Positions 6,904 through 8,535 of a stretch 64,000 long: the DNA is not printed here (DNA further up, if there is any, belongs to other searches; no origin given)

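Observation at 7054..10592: LuxE/LuxC-like carboxylate-to-aldehyde reductase pair directly upstream of proteorhodopsin, with no retinal genes in the window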

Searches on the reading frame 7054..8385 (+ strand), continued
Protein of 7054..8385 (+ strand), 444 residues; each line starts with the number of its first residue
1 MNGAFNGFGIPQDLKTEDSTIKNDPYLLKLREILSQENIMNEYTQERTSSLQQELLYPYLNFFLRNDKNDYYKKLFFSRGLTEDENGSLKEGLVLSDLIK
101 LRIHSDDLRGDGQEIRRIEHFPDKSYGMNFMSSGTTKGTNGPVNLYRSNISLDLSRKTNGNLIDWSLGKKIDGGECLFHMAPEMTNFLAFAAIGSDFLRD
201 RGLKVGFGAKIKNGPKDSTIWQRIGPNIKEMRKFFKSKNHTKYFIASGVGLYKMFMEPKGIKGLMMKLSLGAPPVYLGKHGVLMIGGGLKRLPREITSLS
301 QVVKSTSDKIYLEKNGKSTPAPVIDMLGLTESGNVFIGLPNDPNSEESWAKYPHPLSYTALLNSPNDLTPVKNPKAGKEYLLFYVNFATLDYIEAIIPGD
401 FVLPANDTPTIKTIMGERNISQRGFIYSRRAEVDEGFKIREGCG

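Call 23: fold_search(model_id=the predicted structure, library=pdb)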
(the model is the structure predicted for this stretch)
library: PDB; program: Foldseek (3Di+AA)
matches with E <= 10: 1062; with E <= 0.001: 257
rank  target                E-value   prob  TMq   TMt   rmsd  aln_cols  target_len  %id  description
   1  4r1m_A                1.6e-10  1.00  0.53  0.54   5.6       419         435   14  Crystal structure of a Putative Acyl-CoA ligase (BT_0428) from Bacteroides thetaiotaomicron VPI-5482 at 2.48 A resolut (released 2014-08-27)
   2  4r1m_C                1.7e-10  1.00  0.55  0.56   5.1       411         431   15  Crystal structure of a Putative Acyl-CoA ligase (BT_0428) from Bacteroides thetaiotaomicron VPI-5482 at 2.48 A resolut (released 2014-08-27)
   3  4r1l_C                1.9e-10  1.00  0.51  0.52   6.5       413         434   14  Crystal structure of a Putative Acyl-CoA ligase (BT_0428) from Bacteroides thetaiotaomicron VPI-5482 at 2.42 A resolut (released 2014-08-27)
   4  4r1l_A                2.2e-10  1.00  0.53  0.54   6.2       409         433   15  Crystal structure of a Putative Acyl-CoA ligase (BT_0428) from Bacteroides thetaiotaomicron VPI-5482 at 2.42 A resolut (released 2014-08-27)
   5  4r1l_B                3.4e-10  1.00  0.53  0.56   6.5       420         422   14  Crystal structure of a Putative Acyl-CoA ligase (BT_0428) from Bacteroides thetaiotaomicron VPI-5482 at 2.42 A resolut (released 2014-08-27)
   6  2y27_B                3.6e-10  1.00  0.56  0.58   4.2       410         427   12  crystal structure of PaaK1 in complex with ATP from Burkholderia cenocepacia (released 2011-05-04)
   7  2y4o_B                3.6e-10  1.00  0.55  0.56   5.2       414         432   14  Crystal Structure of PaaK2 in complex with phenylacetyl adenylate (released 2011-03-09)
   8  4rvn_B                4.2e-10  1.00  0.54  0.56   5.3       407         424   14  Crystal structure of a Putative Acyl-CoA ligase (BT_0428) from Bacteroides thetaiotaomicron VPI-5482 at 2.20 A resolut (released 2015-01-21)
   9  4rvn_D                8.0e-10  1.00  0.53  0.55   5.3       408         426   13  Crystal structure of a Putative Acyl-CoA ligase (BT_0428) from Bacteroides thetaiotaomicron VPI-5482 at 2.20 A resolut (released 2015-01-21)
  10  4r1m_D                8.5e-10  1.00  0.53  0.55   5.4       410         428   13  Crystal structure of a Putative Acyl-CoA ligase (BT_0428) from Bacteroides thetaiotaomicron VPI-5482 at 2.48 A resolut (released 2014-08-27)
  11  4r1m_B                9.5e-10  1.00  0.53  0.55   5.4       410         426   14  Crystal structure of a Putative Acyl-CoA ligase (BT_0428) from Bacteroides thetaiotaomicron VPI-5482 at 2.48 A resolut (released 2014-08-27)
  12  2y4o_A                9.5e-10  1.00  0.54  0.55   5.3       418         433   13  Crystal Structure of PaaK2 in complex with phenylacetyl adenylate (released 2011-03-09)
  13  4rvo_B                1.4e-09  1.00  0.53  0.55   5.9       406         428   14  Crystal structure of a Putative Acyl-CoA ligase (BT_0428) from Bacteroides thetaiotaomicron VPI-5482 at 2.41 A resolut (released 2014-12-31)
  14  4rvo_D                1.5e-09  1.00  0.54  0.55   5.3       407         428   14  Crystal structure of a Putative Acyl-CoA ligase (BT_0428) from Bacteroides thetaiotaomicron VPI-5482 at 2.41 A resolut (released 2014-12-31)
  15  4r1l_D                2.6e-09  1.00  0.51  0.53   6.9       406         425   14  Crystal structure of a Putative Acyl-CoA ligase (BT_0428) from Bacteroides thetaiotaomicron VPI-5482 at 2.42 A resolut (released 2014-08-27)
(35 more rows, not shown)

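Call 34: find_encoding_contigs(protein=P0039, flank=10000, max_places=2)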
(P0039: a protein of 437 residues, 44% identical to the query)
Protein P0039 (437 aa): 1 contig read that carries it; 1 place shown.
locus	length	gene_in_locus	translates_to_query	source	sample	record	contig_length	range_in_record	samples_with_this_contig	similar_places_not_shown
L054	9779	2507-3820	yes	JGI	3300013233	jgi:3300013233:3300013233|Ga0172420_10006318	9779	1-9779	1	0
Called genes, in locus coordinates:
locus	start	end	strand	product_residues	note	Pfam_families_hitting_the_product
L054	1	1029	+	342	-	?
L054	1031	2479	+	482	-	PF00171:Aldedh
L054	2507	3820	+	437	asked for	-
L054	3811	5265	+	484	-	PF05893:LuxC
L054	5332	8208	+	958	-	PF24681:Kelch_KLHDC2_KLHL20_DRC7, PF25852:DUF6242_C (faint), PF07646:Kelch_2 (faint), PF13415:Beta-prop_FBX42, PF13418:Beta-prop_TYW4 (weak), PF24981:Beta-prop_ATRN-LZTR1, PF13415:Beta-prop_FBX42, PF24681:Kelch_KLHDC2_KLHL20_DRC7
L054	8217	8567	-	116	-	PF01844:HNH, PF14279:HNH_5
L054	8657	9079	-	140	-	-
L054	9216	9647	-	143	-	-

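Call 35: find_encoding_contigs(protein=P0043, flank=10000, max_places=2)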
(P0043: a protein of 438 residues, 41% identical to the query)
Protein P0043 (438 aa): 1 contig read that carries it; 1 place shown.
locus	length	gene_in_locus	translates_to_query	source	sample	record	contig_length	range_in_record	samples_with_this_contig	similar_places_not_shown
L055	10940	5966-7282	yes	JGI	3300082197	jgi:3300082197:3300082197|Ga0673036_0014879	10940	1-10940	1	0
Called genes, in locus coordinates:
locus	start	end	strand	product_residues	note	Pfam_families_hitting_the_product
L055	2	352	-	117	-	?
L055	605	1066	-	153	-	PF11578:DUF3237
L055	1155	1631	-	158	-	-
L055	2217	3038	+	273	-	PF01738:DLH, PF00326:Peptidase_S9 (weak)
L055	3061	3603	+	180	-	-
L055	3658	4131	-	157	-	-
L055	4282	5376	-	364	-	PF02899:Phage_int_SAM_1 (weak), PF00589:Phage_integrase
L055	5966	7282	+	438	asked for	-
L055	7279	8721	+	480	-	PF05893:LuxC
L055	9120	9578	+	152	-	PF00011:HSP20, PF27746:Small_heat_shock_put (weak), PF17886:ArsA_HSP20 (weak)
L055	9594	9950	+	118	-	PF27746:Small_heat_shock_put (weak), PF00011:HSP20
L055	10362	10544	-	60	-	-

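Call 36: find_encoding_contigs(protein=P0035, flank=10000, max_places=2)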
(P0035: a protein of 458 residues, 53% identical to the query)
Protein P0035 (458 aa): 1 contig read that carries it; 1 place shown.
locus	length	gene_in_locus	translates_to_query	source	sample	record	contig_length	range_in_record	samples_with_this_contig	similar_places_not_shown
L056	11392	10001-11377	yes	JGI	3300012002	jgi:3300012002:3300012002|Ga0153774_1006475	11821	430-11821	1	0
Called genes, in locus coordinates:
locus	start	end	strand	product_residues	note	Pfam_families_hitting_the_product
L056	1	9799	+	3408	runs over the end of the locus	?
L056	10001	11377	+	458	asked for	-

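Call 40: search_protein_families(library=pfam, alignment_id=A1, max_evalue=10)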
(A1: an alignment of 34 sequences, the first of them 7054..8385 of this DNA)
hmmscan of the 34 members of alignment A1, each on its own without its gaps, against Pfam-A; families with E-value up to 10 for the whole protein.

A. member 1, window:7054-8385:+ (444 aa): 0 families

B. families by the number of members that match (of 34 scanned): 4 families
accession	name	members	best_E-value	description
PF07485.16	DUF1529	2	0.0054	Domain of Unknown Function (DUF1259)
PF00501.34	AMP-binding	1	0.029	AMP-binding enzyme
PF12162.13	STAT1_TAZ2bind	1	0.19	STAT1 TAZ2 binding domain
PF12753.13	Nro1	1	0.45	Nuclear pore complex subunit Nro1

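Call 50: search_protein_representatives(alignment_id=A1)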
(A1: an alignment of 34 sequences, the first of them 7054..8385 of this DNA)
Query: 34 sequences, 434 profile positions. Proteins with E-value up to 0.001 (for the whole library): 66; up to 1e-10: 47; up to 1e-30: 26. The best 66 are listed.
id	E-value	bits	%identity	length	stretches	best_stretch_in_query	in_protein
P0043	4.8e-192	654.9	-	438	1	1-434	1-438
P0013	8.8e-189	644.2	-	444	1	1-434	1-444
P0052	4.9e-165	565.9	-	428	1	7-434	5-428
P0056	3.6e-164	563.1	-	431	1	11-434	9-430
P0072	2.2e-136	471.5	-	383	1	17-434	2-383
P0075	6.4e-118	410.7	-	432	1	20-420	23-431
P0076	5.1e-95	335.2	-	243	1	2-239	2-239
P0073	3.4e-94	332.5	-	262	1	93-351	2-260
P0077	4.9e-72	259.5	-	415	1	16-434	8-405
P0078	1.6e-62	228.1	-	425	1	12-434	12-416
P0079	3.7e-58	213.7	-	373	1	23-425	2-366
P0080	4.8e-54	200.2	-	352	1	93-434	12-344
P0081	2.2e-53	198.0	-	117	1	319-434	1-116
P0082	5.3e-50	186.9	-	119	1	326-434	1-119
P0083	8.6e-50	186.2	-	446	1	20-426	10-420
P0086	9.3e-45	169.6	-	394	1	17-434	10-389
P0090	6.0e-41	157.0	-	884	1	22-434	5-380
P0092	3.9e-39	151.1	-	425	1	17-433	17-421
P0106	4.3e-20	88.3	-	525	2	32-219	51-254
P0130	3.9e-04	35.7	-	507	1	59-213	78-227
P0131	4.3e-04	35.6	-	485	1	104-217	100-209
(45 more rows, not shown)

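Call 51: search_protein_families(library=pfam, proteins=[P0090, P0075, P0077, P0078, P0083, P0086, P0092, P0106, P0130, P0131], max_evalue=0.01)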
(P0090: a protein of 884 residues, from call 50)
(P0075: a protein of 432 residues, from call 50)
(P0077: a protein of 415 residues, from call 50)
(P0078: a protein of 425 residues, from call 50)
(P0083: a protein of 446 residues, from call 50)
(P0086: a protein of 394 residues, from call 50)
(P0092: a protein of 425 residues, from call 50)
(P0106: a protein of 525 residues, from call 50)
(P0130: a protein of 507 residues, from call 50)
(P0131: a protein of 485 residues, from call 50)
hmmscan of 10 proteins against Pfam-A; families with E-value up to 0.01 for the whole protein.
P0090 (884 aa): 1 family
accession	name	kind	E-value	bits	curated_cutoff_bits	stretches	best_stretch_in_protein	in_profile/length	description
PF05893.19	LuxC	-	4.9e-20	72.2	21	1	422-754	5-333/401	Acyl-CoA reductase (LuxC)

P0075 (432 aa): 0 families

P0077 (415 aa): 0 families

P0078 (425 aa): 1 family
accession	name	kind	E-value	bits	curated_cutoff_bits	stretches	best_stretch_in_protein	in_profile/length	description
PF04443.18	LuxE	-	1.9e-06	27.4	24.9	1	269-421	239-388/391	Acyl-protein synthetase, LuxE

P0083 (446 aa): 0 families

P0086 (394 aa): 0 families

P0092 (425 aa): 0 families

P0106 (525 aa): 0 families

P0130 (507 aa): 0 families

P0131 (485 aa): 0 families

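Call 53: find_encoding_contigs(protein=P0030, flank=10000, max_places=1)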
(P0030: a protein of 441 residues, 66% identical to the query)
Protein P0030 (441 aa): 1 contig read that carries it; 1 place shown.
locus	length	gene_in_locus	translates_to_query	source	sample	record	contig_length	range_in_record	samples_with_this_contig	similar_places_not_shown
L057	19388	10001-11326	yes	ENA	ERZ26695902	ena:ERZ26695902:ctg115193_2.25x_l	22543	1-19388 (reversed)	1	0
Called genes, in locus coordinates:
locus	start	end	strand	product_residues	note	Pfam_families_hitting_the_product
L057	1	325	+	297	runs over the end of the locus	PF01565:FAD_binding_4, PF02873:MurB_C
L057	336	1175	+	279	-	PF01820:Dala_Dala_lig_N, PF07478:Dala_Dala_lig_C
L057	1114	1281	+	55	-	PF07478:Dala_Dala_lig_C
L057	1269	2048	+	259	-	PF08478:POTRA_1, PF03799:FtsQ_DivIB_C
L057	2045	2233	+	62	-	-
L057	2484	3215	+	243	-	PF06723:MreB_Mbl (weak), PF11104:PilM_2 (faint), PF14450:FtsA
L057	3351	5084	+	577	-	PF00091:Tubulin, PF12327:FtsZ_C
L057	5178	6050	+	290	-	PF03331:LpxC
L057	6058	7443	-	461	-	PF00206:Lyase_1, PF10415:FumaraseC_C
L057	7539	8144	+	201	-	PF00300:His_Phos_1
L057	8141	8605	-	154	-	PF04386:SspB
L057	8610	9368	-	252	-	PF02475:TRM5-TYW2_MTfase (weak), PF05050:Methyltransf_21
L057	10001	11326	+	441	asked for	-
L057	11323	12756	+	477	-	PF05893:LuxC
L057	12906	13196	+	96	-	PF06146:PsiE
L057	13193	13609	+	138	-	-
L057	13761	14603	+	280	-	PF00892:EamA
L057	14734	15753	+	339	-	PF01547:SBP_bac_1, PF13531:SBP_bac_11, PF13416:SBP_bac_8, PF13343:SBP_bac_6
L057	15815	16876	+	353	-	PF02463:SMC_N (weak), PF00005:ABC_tran, PF13304:AAA_21 (faint), PF08402:TOBE_2 (weak)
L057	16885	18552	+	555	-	PF00528:BPD_transp_1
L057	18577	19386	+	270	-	?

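Call 54: find_encoding_contigs(protein=P0032, flank=10000, max_places=2)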
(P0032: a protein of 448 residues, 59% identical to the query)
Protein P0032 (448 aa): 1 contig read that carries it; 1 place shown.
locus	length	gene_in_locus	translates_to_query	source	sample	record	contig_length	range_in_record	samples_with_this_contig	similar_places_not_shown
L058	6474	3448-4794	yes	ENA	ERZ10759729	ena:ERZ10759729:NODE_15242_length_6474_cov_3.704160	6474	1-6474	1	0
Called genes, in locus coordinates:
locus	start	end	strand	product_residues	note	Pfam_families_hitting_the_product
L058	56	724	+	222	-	PF02146:SIR2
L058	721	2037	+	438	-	PF01555:N6_N4_Mtase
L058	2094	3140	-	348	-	PF21016:RlmN_N, PF04055:Radical_SAM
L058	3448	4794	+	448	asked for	-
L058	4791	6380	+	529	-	-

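Call 56: search_protein_families(library=pfam, proteins=[L015:7503-8204:-], max_evalue=1)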
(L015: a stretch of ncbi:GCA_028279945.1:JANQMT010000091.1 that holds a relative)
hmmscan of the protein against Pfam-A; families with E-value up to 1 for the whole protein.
L015:7503-8204:- (233 aa): 1 family
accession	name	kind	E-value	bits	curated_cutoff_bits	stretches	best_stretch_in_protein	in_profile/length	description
PF01036.24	Bac_rhodopsin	-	2.5e-52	178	24.6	1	7-222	6-223/224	Bacteriorhodopsin-like protein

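Call 76: search_protein_families(library=pfam, proteins=[L009:7585-8757:+, L058:4791-6377:+, L020:11266-12648:+, L004:14891-16000:-, L004:12933-13484:+, L001:13629-13988:+, L003:3086-3865:+, L035:3629-4519:+, L001:14120-15868:-, L009:4826-6031:+], max_evalue=0.001)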
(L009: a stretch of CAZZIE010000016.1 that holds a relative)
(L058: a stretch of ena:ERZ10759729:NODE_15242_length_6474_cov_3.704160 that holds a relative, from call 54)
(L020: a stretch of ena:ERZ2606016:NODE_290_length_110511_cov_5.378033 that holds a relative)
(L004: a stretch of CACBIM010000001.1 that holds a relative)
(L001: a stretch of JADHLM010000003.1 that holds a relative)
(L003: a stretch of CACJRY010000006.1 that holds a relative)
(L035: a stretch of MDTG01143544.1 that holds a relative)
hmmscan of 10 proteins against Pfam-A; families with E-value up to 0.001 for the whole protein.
L009:7585-8757:+ (391 aa): 0 families

L058:4791-6377:+ (529 aa): 0 families

L020:11266-12648:+ (461 aa): 0 families

L004:14891-16000:- (369 aa): 1 family
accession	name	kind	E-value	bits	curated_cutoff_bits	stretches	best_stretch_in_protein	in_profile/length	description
PF03480.18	DctP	-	6.4e-41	141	23.4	1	50-322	11-281/286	Bacterial extracellular solute-binding protein, family 7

L004:12933-13484:+ (184 aa): 1 family
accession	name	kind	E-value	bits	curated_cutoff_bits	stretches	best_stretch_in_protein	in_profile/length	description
PF04290.18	DctQ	-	8.6e-21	74.6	28.3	1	30-163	1-130/132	Tripartite ATP-independent periplasmic transporters, DctQ component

L001:13629-13988:+ (120 aa): 1 family
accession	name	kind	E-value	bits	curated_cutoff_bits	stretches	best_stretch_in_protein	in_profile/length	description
PF04134.17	DCC1-like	-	3.3e-14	54.5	27.8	1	8-112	1-109/113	DCC1-like thiol-disulfide oxidoreductase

L003:3086-3865:+ (260 aa): 2 families
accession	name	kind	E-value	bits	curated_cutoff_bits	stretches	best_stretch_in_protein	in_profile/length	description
PF17645.6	Amdase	-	6.5e-28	98.4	25.9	1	70-253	42-228/228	Arylmalonate decarboxylase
PF01177.27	Asp_Glu_race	-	0.00022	21.5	31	1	177-235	154-210/211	Asp/Glu/Hydantoin racemase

L035:3629-4519:+ (297 aa): 0 families

L001:14120-15868:- (582 aa): 2 families
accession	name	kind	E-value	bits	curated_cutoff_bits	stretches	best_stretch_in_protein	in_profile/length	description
PF00501.34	AMP-binding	-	1.2e-70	238.7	29.9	1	21-428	7-384/384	AMP-binding enzyme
PF23562.2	AMP-binding_C_3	-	5.8e-12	46.5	20.8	1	465-582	2-121/124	AMP-binding enzyme C-terminal domain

L009:4826-6031:+ (402 aa): 0 families

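Call 79: search_dna_similar(query=window:7054-8385:+, collection=plasmids, mode=protein, max_evalue=0.00001, max_rows=20)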
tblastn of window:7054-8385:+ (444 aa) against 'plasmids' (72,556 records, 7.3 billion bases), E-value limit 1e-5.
No match.
